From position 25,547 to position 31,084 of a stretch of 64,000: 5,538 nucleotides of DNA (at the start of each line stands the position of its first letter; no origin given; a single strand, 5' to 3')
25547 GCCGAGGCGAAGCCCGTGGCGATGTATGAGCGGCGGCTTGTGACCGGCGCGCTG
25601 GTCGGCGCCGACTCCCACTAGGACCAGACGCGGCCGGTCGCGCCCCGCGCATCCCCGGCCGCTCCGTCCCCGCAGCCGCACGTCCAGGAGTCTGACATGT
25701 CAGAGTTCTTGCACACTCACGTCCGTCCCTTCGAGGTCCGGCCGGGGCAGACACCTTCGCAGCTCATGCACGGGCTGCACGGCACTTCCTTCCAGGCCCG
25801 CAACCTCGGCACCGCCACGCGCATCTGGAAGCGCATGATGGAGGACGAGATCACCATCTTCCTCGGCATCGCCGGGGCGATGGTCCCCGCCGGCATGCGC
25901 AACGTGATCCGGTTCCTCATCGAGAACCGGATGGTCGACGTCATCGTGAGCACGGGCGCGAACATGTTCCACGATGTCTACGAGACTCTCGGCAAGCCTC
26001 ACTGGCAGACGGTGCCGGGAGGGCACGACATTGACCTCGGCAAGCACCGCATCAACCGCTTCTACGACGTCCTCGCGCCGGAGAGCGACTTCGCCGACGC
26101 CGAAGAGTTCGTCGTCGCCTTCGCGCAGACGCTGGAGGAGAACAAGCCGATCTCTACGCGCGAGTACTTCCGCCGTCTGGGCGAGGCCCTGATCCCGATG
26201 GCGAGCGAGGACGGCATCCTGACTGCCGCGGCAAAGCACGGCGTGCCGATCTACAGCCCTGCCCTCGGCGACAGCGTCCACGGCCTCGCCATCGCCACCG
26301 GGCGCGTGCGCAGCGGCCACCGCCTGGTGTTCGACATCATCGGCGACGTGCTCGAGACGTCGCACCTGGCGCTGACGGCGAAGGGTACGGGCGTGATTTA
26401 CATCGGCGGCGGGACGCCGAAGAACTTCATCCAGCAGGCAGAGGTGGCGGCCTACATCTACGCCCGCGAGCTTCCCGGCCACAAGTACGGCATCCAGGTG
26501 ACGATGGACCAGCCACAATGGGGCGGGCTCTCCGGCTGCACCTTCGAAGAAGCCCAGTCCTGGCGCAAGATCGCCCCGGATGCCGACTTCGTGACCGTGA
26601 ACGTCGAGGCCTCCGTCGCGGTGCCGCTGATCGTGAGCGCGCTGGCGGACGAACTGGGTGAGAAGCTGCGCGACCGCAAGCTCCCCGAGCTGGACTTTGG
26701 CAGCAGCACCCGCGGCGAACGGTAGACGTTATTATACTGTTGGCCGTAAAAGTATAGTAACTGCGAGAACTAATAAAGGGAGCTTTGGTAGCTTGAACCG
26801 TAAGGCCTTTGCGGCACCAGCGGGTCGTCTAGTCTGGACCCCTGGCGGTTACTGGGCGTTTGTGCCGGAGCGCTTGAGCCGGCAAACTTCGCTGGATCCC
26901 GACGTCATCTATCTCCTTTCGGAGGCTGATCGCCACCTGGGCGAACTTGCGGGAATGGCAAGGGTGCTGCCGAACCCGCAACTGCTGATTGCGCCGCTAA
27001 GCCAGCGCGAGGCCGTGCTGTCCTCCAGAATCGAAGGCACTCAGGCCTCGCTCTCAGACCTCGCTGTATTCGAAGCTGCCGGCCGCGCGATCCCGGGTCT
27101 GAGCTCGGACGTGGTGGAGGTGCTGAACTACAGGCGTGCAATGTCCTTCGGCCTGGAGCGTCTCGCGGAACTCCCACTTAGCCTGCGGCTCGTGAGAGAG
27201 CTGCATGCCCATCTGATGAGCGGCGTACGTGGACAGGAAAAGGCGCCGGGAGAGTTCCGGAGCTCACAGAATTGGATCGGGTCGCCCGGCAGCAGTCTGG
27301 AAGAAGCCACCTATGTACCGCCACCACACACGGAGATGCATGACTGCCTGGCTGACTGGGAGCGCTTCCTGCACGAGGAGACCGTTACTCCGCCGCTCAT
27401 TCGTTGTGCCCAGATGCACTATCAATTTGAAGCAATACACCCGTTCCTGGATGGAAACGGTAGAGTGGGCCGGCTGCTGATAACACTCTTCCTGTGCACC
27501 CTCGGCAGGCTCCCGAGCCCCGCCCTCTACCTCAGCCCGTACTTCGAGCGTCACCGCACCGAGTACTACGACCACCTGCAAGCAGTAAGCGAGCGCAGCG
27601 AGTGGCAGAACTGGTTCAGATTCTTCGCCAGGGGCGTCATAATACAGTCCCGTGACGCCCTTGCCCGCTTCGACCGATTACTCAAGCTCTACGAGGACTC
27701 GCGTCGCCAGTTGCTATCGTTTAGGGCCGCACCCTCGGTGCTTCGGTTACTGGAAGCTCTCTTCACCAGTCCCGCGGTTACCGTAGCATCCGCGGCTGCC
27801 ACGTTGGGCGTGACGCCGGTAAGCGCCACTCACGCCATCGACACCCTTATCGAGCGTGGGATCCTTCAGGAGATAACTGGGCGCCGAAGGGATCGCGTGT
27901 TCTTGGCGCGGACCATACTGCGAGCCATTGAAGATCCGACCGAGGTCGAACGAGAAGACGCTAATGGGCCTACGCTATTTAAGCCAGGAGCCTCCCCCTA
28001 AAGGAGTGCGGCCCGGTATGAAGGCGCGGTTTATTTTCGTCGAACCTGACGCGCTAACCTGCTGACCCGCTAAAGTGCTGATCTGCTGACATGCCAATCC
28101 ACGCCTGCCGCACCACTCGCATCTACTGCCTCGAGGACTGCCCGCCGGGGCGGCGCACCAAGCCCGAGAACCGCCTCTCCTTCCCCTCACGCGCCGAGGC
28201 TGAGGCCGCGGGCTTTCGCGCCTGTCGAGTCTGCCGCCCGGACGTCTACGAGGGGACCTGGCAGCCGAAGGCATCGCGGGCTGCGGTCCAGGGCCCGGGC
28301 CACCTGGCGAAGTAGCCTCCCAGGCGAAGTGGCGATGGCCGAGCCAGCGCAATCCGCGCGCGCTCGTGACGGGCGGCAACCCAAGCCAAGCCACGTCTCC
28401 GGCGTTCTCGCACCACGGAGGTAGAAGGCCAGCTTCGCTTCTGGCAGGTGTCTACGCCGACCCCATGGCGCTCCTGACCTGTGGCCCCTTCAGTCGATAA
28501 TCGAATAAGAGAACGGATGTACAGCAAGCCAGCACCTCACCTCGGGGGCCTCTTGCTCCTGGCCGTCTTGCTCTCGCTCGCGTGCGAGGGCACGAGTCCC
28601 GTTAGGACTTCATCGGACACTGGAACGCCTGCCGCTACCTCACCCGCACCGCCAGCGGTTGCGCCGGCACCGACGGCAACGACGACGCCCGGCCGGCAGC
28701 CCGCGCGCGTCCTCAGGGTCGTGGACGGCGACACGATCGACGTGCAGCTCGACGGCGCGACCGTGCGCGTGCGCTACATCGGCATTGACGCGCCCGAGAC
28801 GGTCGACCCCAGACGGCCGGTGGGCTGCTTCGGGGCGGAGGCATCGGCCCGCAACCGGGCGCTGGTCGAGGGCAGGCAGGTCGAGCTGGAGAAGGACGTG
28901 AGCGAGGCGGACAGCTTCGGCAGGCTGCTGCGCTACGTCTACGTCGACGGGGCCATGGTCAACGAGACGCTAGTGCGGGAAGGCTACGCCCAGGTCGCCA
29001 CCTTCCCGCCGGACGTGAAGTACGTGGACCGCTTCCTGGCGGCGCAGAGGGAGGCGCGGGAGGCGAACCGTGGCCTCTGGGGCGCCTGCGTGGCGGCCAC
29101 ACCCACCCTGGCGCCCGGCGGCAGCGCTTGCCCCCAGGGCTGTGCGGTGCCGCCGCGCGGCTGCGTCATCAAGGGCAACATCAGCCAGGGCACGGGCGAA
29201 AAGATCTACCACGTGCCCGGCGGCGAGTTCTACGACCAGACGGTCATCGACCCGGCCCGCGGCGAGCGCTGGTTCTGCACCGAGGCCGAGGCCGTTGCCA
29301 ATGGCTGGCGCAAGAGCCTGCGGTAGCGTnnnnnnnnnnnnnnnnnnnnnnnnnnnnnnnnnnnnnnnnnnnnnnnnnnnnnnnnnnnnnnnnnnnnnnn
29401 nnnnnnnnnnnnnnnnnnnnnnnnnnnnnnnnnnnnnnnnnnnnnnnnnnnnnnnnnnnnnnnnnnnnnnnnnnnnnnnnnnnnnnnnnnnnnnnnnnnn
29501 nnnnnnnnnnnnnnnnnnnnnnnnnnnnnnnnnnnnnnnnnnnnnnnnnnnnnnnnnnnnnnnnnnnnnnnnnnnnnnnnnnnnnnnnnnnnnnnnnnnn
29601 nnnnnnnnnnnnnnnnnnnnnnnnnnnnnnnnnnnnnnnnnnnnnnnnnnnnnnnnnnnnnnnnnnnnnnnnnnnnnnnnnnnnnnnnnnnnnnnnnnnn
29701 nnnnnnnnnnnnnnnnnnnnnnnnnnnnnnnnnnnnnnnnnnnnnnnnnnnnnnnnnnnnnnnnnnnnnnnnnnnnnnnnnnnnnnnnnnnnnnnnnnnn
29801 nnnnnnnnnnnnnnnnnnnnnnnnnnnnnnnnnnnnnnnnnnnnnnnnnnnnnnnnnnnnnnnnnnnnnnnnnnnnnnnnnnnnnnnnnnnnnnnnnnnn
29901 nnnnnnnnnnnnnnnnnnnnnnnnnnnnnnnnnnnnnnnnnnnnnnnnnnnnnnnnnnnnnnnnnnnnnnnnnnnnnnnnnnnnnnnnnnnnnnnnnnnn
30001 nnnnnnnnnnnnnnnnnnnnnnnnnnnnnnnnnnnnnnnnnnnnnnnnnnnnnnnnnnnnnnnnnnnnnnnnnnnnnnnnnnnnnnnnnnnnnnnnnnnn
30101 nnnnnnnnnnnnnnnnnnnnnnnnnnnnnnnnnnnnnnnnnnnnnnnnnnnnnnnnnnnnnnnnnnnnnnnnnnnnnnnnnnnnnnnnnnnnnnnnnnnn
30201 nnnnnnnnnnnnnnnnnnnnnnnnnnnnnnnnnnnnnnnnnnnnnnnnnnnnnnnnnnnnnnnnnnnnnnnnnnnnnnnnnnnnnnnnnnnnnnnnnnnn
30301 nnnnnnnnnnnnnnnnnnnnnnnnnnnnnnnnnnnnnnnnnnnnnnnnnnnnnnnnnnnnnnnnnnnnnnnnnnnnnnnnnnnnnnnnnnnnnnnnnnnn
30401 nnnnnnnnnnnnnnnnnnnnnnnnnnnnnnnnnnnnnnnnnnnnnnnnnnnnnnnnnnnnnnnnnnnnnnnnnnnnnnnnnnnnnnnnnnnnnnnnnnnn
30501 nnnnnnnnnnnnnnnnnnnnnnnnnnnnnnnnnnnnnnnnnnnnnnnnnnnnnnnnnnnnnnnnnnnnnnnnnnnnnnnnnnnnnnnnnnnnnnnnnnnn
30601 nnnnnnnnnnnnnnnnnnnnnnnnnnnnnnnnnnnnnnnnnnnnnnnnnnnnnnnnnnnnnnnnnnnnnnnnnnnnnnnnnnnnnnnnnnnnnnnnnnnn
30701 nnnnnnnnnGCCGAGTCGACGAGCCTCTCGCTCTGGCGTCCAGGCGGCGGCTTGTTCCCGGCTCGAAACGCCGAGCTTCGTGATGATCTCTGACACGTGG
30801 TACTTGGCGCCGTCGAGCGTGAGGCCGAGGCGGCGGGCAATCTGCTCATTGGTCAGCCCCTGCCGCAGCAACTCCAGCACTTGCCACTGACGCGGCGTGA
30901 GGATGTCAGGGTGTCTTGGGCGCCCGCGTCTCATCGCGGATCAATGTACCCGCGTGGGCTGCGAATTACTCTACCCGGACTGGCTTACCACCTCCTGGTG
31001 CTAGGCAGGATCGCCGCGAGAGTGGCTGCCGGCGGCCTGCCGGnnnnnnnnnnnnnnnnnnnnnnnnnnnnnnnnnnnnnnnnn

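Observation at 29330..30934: Second, unlinked paralogue of the LuxR-HTH/TM/PD40-propeller regulator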

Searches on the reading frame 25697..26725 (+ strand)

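Call 11: search_protein_families(library=pfam, proteins=[window:25697-26725:+], max_evalue=0.01)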
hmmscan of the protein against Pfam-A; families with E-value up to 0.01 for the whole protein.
window:25697-26725:+ (342 aa): 1 family
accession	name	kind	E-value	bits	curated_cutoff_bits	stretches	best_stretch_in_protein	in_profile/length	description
PF01916.23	DS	-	5.4e-89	298.7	27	1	23-315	2-287/288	Deoxyhypusine synthase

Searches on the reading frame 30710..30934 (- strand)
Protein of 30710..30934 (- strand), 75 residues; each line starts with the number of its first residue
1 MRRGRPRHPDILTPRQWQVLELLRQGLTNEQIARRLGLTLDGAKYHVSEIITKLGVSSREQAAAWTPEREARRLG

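Call 45: search_protein_representatives(alignment_id=A4)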
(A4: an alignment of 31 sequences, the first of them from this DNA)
Query: 31 sequences, 69 profile positions. Proteins with E-value up to 0.001 (for the whole library): 459748; up to 1e-10: 81245; up to 1e-30: 136. The best 150 are listed.
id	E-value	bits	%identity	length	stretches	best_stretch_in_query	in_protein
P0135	6.6e-145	487.0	-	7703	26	12-67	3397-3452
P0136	8.7e-121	409.7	-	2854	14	5-63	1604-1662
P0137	1.2e-104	358.0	-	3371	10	12-64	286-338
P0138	8.6e-89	307.2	-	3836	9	12-63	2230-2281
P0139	2.3e-77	270.6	-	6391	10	9-62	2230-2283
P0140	2.2e-73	257.8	-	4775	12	12-65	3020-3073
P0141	1.6e-70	248.7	-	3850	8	2-61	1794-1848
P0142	6.3e-62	221.1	-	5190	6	12-65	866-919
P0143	6.5e-62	221.1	-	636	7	8-62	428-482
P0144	3.4e-60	215.6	-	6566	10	3-60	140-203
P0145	7.5e-58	208.1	-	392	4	3-67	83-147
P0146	1.5e-57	207.1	-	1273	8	7-62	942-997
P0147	4.2e-56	202.5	-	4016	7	12-64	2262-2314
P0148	4.7e-56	202.3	-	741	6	9-62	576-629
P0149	9.6e-54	195.0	-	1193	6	12-62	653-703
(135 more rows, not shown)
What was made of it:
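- An HTH profile hits 459,748 proteins at E up to 0.001 (call 45).
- Tried and rejected: It was useless for counting the family (call 45).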

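Call 82: search_solved_structures(query=window:30710-30934:-, max_evalue=0.001, show_alignments=3)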
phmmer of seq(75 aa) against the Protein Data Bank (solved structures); distinct sequences matched with E-value up to 0.001: 31.
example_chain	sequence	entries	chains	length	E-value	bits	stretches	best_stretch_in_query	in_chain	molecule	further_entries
8vd6_A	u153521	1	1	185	3.1e-14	55.9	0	18-49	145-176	CAP REPEAT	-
1je8_A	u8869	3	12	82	3.6e-11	46.2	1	7-68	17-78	Nitrate/Nitrite Response Regulator Protein NARL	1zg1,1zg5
8u3b_G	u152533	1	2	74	4.3e-11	46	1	10-68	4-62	Nitrate/nitrite response regulator protein NarL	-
1a04_A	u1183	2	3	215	1.6e-10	44.2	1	7-68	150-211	NITRATE/NITRITE RESPONSE REGULATOR PROTEIN NARL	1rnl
4wt0_B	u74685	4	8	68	3e-09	40.1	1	9-66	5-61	Response regulator receiver domain protein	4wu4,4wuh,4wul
4wsz_A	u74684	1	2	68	4.2e-09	39.7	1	9-66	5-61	Response regulator receiver domain protein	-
1zlj_A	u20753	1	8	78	6.1e-08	36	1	12-70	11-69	Dormancy Survival Regulator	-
5hev_A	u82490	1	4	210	7.6e-08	35.7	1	2-65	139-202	Response regulator protein VraR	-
1zlk_A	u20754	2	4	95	8e-08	35.6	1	12-70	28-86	Dormancy Survival Regulator | TWO COMPONENT TRANSCRIPTIONAL REGULATORY PROTEIN DEVR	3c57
2krf_A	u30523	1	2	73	1.3e-07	35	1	7-63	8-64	Transcriptional regulatory protein comA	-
7ve4_A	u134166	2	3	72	1.4e-07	34.8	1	8-65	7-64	DNA-binding response regulator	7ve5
3ulq_B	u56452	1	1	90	2.1e-07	34.3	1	6-63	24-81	Transcriptional regulatory protein ComA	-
2rnj_A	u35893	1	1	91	2.4e-07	34.1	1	8-65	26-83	Response regulator protein vraR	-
4yxx_A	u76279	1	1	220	2.9e-07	33.8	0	24-61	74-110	dTor_6x35L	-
3c3w_A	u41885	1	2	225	3.9e-07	33.4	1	12-70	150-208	TWO COMPONENT TRANSCRIPTIONAL REGULATORY PROTEIN DEVR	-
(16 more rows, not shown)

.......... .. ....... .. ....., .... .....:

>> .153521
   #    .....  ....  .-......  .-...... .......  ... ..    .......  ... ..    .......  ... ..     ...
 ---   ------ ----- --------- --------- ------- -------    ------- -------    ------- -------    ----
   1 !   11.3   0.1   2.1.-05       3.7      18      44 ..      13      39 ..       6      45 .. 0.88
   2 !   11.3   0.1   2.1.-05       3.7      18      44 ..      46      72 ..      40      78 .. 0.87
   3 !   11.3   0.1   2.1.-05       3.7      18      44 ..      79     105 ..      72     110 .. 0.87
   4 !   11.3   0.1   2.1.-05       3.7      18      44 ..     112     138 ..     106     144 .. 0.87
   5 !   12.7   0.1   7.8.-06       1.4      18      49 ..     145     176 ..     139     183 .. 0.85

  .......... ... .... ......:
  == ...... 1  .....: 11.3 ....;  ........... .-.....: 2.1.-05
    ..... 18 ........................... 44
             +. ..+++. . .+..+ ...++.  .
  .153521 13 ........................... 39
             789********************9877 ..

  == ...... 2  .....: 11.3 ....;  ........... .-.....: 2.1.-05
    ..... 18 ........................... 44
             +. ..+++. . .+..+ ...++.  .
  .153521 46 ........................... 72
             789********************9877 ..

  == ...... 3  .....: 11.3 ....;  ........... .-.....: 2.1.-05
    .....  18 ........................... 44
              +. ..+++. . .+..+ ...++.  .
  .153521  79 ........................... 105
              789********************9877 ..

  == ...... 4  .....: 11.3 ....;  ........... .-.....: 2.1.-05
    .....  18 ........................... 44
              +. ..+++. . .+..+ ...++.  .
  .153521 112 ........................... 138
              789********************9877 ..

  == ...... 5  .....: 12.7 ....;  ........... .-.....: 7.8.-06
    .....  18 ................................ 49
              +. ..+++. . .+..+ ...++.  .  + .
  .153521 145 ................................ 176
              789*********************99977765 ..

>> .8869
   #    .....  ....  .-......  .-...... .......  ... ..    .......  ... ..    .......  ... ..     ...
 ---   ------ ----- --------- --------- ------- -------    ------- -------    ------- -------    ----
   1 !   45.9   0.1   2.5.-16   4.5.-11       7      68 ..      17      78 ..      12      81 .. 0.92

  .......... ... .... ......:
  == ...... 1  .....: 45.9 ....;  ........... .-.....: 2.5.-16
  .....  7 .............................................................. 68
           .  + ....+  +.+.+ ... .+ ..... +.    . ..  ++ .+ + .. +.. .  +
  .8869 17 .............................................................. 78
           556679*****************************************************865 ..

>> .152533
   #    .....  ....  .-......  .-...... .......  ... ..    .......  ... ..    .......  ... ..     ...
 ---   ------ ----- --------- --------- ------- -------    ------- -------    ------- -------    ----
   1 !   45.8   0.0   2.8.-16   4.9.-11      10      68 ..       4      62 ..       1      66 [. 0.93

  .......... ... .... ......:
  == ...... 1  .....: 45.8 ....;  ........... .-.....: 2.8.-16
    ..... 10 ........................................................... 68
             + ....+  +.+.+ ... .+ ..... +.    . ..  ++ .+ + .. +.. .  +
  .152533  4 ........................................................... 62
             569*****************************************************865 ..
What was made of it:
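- Checked: NarL also has the 'AAW' motif (EAAVW, call 82), so that motif is generic.
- NarL C-terminal domain is the closest solved HTH (call 82). AAW is present in NarL (call 82).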
